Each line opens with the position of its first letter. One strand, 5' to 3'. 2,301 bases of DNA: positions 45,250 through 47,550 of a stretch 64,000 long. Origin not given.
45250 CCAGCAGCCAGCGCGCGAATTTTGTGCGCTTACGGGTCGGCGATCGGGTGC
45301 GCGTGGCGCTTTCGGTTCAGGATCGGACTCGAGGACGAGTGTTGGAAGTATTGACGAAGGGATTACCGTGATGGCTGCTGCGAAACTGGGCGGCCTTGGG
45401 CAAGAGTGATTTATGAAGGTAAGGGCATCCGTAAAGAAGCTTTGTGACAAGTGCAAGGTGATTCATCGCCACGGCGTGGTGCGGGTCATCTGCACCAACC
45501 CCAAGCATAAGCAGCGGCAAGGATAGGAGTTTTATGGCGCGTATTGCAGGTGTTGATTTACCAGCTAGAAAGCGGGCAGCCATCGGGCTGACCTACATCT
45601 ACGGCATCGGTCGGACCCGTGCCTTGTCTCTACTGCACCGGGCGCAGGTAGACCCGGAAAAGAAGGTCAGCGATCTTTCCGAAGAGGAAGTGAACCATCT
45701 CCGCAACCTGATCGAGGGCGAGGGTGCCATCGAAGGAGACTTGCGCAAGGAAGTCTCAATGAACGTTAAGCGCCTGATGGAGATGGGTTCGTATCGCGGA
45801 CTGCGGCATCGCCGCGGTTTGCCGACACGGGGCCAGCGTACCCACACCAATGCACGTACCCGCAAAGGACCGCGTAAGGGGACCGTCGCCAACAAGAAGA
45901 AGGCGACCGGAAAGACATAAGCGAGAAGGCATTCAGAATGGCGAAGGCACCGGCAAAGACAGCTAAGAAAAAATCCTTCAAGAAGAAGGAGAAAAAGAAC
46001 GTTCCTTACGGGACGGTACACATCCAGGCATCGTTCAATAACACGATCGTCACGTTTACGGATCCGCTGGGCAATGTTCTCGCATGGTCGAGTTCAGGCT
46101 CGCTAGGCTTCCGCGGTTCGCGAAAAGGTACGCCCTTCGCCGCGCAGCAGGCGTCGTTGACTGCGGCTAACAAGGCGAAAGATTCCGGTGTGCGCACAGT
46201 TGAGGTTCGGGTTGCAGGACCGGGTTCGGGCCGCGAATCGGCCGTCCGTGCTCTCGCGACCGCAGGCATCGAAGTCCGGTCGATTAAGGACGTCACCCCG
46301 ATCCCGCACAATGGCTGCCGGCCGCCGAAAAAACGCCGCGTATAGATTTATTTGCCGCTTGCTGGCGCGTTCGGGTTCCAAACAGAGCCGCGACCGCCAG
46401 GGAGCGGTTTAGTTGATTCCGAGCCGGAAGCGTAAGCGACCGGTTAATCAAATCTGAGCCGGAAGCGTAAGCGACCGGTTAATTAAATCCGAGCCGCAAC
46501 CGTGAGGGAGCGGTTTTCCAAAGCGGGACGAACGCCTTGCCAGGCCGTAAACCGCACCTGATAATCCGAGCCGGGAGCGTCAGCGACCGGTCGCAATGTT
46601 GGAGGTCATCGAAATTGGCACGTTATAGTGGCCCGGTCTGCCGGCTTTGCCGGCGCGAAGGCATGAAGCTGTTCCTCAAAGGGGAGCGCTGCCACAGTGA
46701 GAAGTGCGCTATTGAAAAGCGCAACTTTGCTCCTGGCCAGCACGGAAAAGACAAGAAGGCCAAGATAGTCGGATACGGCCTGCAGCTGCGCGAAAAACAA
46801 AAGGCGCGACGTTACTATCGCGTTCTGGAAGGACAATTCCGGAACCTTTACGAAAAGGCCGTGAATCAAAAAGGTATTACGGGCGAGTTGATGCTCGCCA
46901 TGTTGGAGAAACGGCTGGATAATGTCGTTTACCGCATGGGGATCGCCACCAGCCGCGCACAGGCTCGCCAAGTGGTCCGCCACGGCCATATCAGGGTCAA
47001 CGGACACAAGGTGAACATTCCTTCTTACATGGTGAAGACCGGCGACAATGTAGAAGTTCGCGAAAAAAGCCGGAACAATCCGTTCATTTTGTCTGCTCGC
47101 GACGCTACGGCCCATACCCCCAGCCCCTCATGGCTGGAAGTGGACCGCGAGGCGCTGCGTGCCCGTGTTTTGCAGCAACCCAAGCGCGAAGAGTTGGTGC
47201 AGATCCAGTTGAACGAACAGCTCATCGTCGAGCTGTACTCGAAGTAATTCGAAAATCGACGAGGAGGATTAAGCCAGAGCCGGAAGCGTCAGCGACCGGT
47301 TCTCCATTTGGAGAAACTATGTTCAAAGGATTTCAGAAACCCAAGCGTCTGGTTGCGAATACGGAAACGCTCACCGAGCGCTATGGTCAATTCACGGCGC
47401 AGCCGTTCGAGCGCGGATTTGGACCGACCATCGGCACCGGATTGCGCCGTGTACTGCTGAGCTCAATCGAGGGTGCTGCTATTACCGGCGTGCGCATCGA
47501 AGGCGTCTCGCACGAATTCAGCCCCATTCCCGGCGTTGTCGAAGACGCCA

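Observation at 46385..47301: Six covarying tetraloop hairpin repeats fill the rpsK-rpsD and rpsD-rpoA spacers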

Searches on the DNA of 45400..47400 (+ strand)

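Call 6: search_rna_families(source=window, start=45400, end=47400, threshold=evalue, max_evalue=10, show_alignments=3)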
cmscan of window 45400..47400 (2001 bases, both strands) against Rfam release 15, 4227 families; matches with E-value up to 10: 3.
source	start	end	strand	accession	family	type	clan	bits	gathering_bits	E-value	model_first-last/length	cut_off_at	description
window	45965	46010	-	RF01483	rli56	Cis-reg;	-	20.8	47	2.4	1-100/100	no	Listeria sRNA rli56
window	45508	45566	+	RF00140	Alpha_RBS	Cis-reg;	-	18.2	38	0.24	1-110/110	no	Alpha operon ribosome binding site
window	46343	46433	-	RF02424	Bp2_287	Gene; sRNA;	-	12.9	70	6.3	48-135/174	no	Burkholderia sRNA Bp2_Cand287_SIPHT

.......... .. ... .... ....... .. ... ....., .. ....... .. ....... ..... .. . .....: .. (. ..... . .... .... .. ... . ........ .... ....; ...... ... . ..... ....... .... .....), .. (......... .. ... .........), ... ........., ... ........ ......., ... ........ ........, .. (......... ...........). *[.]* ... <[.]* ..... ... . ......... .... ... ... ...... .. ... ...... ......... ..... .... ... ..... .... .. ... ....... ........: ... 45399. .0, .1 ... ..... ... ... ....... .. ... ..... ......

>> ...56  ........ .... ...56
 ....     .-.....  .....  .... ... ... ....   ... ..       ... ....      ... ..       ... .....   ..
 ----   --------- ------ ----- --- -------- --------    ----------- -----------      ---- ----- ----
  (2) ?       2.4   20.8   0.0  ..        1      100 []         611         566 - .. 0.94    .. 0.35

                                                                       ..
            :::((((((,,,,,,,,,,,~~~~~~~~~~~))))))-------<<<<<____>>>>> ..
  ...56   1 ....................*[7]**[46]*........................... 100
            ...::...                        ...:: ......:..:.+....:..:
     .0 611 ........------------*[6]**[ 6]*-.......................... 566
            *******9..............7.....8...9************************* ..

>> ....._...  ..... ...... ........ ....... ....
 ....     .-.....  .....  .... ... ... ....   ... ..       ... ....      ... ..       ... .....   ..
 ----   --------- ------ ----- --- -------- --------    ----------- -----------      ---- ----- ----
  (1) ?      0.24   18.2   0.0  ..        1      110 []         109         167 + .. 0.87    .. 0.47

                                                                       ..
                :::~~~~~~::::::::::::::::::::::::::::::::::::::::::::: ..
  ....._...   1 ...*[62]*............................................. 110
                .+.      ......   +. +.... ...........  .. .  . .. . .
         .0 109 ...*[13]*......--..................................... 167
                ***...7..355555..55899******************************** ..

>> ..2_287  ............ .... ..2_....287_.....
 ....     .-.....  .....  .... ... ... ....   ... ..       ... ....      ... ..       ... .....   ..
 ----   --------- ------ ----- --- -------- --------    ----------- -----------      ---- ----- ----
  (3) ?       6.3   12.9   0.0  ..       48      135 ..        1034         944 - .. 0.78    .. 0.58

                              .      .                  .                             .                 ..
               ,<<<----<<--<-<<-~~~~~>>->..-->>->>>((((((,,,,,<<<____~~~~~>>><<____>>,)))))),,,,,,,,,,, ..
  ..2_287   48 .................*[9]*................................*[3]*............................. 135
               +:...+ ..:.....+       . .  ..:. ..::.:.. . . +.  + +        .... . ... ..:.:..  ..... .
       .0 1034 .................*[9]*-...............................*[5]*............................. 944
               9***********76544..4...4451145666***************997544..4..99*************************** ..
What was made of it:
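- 46519..46564 (+): Context, not part of the repeat family. This is the conserved structured element upstream of rpsD, a candidate S4 leader: P1 GCGG/CCGC, invariant internal loops GAnGAA and GUAAA, variable P2 hairpin. No Rfam match (call 6).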

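Call 72: build_rna_model(alignment_id=A2, structure=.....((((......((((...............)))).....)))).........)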
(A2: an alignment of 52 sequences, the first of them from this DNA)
Model R1 built from alignment A2 (52 sequences, 56 columns); structure: as given.
model positions 46; base pairs 8; branch points 0; effective number of sequences 52; information 1.08 bits per position. Calibrated on 0.2 Mb of random sequence (short: E-values are rough).
structure used (alignment columns):
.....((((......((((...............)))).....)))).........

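Call 73: search_with_rna_model(model_id=R1, sources=[window, L001, L002, L003, L004, L005, L006, L007, L008, L009, L010, L011, L012, L013, L014, L015, L016, L017, L018, L019, L020, L021, L022, L023, L024, L025, L026, L027, L028, L029, L030, L031, L032, L033, L034, L035, L036, L037, L038, L039, L040, L041, L042, L043, L044, L045, L046, L047, L048, L049, L050, L051, L052, L053, L054, L055, L056, L057, L058, L059, L060, L061, L062, L063, L064, L065, L066, L067, L068, L069, L070, L071, L072, L073, L074, L075, L076, L077, L078, L079, L080, L081, L082, L083, L084, L085, L086, L087, L088, L089, L201, L202, L203, L204, L205, L206, L207, L208, L209, L210], max_evalue=1)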
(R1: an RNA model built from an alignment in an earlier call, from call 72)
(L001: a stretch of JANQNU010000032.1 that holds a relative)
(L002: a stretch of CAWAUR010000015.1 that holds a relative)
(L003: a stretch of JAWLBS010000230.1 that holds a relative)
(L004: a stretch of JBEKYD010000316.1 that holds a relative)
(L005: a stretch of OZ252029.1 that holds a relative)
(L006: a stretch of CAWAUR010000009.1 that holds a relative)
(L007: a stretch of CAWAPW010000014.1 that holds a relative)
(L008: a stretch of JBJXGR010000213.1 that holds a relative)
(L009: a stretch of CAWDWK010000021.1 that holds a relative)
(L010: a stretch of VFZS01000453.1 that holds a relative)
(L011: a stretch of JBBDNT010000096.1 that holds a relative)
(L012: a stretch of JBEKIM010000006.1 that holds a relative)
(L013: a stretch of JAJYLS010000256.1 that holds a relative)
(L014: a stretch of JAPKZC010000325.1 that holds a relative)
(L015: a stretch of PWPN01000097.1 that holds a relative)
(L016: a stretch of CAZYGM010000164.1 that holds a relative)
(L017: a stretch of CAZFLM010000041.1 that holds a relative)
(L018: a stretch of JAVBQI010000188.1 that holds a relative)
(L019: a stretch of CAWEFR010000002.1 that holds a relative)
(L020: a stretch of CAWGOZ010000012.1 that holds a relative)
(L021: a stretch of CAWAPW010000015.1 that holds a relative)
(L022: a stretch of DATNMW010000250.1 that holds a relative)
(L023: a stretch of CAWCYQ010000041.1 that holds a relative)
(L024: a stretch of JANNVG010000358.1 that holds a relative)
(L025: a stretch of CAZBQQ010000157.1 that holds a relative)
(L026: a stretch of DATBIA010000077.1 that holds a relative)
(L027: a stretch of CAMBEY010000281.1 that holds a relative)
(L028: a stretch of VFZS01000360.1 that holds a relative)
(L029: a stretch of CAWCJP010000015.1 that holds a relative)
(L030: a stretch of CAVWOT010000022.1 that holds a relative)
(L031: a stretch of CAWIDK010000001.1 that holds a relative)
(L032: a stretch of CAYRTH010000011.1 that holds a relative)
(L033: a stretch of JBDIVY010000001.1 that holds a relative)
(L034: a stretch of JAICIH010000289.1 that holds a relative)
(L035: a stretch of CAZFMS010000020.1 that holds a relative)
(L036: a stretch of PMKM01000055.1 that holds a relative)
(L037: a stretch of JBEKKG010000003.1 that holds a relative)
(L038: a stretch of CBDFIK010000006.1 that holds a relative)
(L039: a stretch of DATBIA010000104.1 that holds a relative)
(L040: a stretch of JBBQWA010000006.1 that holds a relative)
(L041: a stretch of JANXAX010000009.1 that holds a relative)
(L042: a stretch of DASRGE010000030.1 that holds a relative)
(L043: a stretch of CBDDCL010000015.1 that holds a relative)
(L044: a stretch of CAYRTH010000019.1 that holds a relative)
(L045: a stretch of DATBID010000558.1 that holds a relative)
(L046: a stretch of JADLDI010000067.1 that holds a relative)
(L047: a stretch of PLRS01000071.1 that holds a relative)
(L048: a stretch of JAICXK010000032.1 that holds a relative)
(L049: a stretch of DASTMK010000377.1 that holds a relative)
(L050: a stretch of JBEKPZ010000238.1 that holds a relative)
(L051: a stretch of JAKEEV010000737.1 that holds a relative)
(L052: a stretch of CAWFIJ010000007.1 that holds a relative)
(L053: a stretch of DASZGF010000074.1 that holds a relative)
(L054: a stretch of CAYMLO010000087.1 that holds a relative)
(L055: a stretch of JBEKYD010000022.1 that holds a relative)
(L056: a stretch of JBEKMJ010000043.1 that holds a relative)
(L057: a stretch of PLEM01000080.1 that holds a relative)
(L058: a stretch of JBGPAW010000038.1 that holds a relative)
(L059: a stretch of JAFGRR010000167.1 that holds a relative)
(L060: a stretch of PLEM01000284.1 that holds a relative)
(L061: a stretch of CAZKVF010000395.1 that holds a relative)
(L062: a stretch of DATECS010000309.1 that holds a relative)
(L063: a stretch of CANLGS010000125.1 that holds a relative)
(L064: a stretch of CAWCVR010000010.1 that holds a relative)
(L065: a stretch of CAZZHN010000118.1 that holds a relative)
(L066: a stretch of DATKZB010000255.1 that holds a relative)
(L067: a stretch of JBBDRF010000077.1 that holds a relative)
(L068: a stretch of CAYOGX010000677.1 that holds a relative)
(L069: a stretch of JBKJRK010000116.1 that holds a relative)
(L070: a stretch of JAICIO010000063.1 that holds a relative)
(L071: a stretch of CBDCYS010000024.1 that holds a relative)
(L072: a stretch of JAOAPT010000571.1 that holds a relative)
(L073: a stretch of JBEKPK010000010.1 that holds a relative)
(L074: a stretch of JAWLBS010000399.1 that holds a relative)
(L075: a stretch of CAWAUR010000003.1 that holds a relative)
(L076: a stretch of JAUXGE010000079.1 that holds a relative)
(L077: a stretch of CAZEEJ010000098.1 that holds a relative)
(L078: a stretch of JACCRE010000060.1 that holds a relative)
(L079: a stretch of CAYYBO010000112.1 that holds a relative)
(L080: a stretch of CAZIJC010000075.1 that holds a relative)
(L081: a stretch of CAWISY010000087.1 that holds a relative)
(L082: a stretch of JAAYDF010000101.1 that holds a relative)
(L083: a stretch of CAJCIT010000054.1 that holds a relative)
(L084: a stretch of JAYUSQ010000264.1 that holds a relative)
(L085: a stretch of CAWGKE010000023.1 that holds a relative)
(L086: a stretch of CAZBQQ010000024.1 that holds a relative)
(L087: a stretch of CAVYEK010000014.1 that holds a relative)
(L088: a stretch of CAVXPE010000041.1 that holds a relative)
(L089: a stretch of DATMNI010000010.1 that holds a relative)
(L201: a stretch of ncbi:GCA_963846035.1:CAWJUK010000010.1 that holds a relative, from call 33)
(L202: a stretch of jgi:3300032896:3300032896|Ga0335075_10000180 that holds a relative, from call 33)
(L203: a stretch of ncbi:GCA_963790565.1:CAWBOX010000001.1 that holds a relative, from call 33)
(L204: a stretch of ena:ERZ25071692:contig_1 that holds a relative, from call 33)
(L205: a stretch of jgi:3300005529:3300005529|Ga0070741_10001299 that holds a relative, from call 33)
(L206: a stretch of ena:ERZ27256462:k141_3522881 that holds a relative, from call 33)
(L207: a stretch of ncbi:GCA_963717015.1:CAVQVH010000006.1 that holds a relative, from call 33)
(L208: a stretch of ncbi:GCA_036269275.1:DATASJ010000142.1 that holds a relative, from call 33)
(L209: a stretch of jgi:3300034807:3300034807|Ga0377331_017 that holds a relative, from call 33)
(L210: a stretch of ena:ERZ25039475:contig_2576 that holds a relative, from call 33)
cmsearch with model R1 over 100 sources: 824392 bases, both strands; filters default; matches with E-value up to 1: 14.
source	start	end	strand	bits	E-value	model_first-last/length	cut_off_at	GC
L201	6956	6999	+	58.1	3.5e-13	1-46/46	no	0.52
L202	7009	7053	+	58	3.8e-13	1-46/46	no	0.58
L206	7009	7053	+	58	3.8e-13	1-46/46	no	0.58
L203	6946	6989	+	56.8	8.5e-13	1-46/46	no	0.57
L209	7043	7088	+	56.6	9.4e-13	1-46/46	no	0.59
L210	6977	7020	+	56.2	1.3e-12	1-46/46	no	0.57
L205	6975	7021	+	52.5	1.4e-11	1-46/46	no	0.57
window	46519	46564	+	51.2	3.3e-11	1-46/46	no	0.59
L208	6990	7033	+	48.9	1.4e-10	1-46/46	no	0.59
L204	7022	7065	+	48.1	2.5e-10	1-46/46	no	0.55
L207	3331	3354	-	17.2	0.15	9-33/46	no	0.5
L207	9731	9761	+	16.7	0.2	1-46/46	no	0.61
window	61340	61386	-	15.9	0.34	1-46/46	no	0.45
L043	6315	6344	-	14.3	0.94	1-46/46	no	0.77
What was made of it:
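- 46519..46564 (+): The covariance model hits only upstream of rpsD in 824 kb (call 73).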

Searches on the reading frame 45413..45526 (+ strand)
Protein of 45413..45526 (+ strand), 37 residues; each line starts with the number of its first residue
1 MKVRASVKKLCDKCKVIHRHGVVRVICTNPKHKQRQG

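Call 33: find_encoding_contigs(protein=window:45413-45526:+, flank=6000, max_places=10)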
Protein window:45413-45526:+ (37 aa): 21 contigs read that carry it; 10 places shown.
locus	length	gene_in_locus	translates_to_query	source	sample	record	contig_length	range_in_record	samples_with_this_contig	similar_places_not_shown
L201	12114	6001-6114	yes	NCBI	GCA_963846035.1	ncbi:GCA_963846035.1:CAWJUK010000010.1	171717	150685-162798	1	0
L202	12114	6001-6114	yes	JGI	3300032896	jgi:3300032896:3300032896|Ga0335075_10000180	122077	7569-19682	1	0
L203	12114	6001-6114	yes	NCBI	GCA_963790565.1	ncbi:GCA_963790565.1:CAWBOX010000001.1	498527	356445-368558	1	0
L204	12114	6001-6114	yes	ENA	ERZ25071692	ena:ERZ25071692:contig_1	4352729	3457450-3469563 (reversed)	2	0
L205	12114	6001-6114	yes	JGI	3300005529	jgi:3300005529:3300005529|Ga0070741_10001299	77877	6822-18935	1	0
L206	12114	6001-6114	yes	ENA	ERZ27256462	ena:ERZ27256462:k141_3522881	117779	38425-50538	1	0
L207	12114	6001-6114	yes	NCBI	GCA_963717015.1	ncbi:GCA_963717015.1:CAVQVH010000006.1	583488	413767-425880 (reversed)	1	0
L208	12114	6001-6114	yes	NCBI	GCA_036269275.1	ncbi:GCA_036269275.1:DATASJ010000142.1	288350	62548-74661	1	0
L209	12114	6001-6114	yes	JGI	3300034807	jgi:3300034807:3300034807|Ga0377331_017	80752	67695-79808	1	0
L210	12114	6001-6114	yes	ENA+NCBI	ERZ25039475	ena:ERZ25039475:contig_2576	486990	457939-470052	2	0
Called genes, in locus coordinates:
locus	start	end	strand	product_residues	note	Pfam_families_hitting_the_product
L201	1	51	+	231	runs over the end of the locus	PF00281:Ribosomal_L5, PF00673:Ribosomal_L5_C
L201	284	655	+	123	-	PF00410:Ribosomal_S8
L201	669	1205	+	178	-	PF00347:Ribosomal_L6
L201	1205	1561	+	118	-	PF00861:Ribosomal_L18p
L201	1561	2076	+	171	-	PF00333:Ribosomal_S5, PF03719:Ribosomal_S5_C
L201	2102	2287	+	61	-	PF00327:Ribosomal_L30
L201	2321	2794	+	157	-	PF00828:Ribosomal_L27A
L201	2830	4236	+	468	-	PF00344:SecY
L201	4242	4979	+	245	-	PF00406:ADK, PF13207:AAA_17, PF05191:ADK_lid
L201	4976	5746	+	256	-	PF00557:Peptidase_M24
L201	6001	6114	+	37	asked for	PF00444:Ribosomal_L36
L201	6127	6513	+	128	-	PF00416:Ribosomal_S13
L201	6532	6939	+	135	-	PF00411:Ribosomal_S11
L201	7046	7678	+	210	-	PF00163:Ribosomal_S4, PF01479:S4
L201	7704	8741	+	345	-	PF01193:RNA_pol_L, PF01000:RNA_pol_A_bac, PF03118:RNA_pol_A_CTD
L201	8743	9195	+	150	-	PF01196:Ribosomal_L17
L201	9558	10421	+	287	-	PF00581:Rhodanese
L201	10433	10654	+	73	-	-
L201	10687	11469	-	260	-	-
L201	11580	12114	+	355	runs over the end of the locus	PF00154:RecA_N, PF08423:Rad51, PF06745:ATPase (weak), PF27531:MT3502_N, PF21096:RecA_C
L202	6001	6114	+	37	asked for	PF00444:Ribosomal_L36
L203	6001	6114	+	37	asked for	PF00444:Ribosomal_L36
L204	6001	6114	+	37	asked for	PF00444:Ribosomal_L36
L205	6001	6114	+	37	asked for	PF00444:Ribosomal_L36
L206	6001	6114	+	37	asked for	PF00444:Ribosomal_L36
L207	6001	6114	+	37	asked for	PF00444:Ribosomal_L36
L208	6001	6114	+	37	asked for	PF00444:Ribosomal_L36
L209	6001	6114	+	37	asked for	PF00444:Ribosomal_L36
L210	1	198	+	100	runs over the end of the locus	-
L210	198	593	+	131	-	PF00410:Ribosomal_S8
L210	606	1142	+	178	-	PF00347:Ribosomal_L6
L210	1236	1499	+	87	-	PF00861:Ribosomal_L18p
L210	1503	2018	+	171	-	PF00333:Ribosomal_S5, PF03719:Ribosomal_S5_C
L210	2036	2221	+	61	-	PF00327:Ribosomal_L30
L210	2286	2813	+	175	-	PF00828:Ribosomal_L27A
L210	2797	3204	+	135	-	PF00344:SecY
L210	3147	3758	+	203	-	PF00344:SecY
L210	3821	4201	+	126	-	PF00344:SecY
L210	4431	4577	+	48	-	PF00406:ADK (weak)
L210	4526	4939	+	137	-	PF00406:ADK, PF05191:ADK_lid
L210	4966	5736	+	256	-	PF00557:Peptidase_M24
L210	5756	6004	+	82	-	PF01176:eIF-1a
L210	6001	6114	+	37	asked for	PF00444:Ribosomal_L36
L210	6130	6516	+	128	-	PF00416:Ribosomal_S13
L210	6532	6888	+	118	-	PF00411:Ribosomal_S11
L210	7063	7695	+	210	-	PF00163:Ribosomal_S4, PF01479:S4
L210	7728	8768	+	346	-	PF01193:RNA_pol_L, PF01000:RNA_pol_A_bac, PF03118:RNA_pol_A_CTD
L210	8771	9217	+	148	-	PF01196:Ribosomal_L17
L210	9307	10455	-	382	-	PF01757:Acyl_transf_3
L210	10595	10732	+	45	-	-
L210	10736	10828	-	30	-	-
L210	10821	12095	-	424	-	PF00654:Voltage_CLC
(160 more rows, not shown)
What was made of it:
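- Tried and rejected: L36 worked and gave relatives L201-L210 (call 33).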

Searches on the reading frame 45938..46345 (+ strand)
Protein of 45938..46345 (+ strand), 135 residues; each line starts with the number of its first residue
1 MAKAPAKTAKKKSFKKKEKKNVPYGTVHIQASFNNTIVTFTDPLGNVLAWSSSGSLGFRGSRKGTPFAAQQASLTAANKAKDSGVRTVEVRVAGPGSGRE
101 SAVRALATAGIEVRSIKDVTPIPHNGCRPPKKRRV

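Call 14: find_encoding_contigs(protein=window:45938-46345:+, flank=10000, max_places=10)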
Protein window:45938-46345:+ (135 aa): no gene with exactly this product is on record in the collection.
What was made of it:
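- Tried and rejected: S11 is not on record (call 14).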

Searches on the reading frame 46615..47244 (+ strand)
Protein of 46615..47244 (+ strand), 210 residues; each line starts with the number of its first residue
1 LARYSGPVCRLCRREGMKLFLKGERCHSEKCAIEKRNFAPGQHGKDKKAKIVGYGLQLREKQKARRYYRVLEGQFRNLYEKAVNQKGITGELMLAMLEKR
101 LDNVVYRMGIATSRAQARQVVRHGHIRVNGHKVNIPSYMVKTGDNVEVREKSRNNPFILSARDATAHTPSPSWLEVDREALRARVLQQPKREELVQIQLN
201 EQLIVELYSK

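Call 15: find_related_loci(query=window:46615-47244:+, collection=metagenome_contigs, flank=4000)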
Query seq(210 aa) (210 aa) in metagenome_contigs; peptide patterns used: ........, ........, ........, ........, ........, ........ (x = any residue, [..] = any of these).
600 stretches matched a pattern (row limit reached: there are more); 592 encode a relative of the query (tblastn E <= 1e-3); the best 80 are kept; 80 distinct loci.
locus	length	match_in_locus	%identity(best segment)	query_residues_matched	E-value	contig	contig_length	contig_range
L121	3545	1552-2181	92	1-210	3e-136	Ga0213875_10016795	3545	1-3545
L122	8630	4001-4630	91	1-210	1e-129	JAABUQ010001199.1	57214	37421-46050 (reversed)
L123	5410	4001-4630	91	1-210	1e-129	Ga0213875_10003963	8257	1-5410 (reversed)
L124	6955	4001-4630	90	1-210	5e-129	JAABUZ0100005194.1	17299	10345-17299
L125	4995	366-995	90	1-210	1e-127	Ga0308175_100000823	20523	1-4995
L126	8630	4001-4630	88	1-210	3e-127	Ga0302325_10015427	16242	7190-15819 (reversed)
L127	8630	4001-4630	83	1-210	7e-121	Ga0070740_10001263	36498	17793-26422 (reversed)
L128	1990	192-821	84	1-210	2e-128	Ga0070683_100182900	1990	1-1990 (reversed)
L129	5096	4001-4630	82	1-210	1e-119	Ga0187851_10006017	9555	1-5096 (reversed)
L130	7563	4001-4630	83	1-210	3e-119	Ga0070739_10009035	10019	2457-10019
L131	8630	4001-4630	81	1-210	2e-117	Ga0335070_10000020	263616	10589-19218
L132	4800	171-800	80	1-210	1e-117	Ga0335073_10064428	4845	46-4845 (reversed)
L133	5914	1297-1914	82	5-210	6e-117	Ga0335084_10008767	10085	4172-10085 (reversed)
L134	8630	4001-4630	81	1-210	1e-116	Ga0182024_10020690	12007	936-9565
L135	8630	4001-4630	78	1-210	2e-115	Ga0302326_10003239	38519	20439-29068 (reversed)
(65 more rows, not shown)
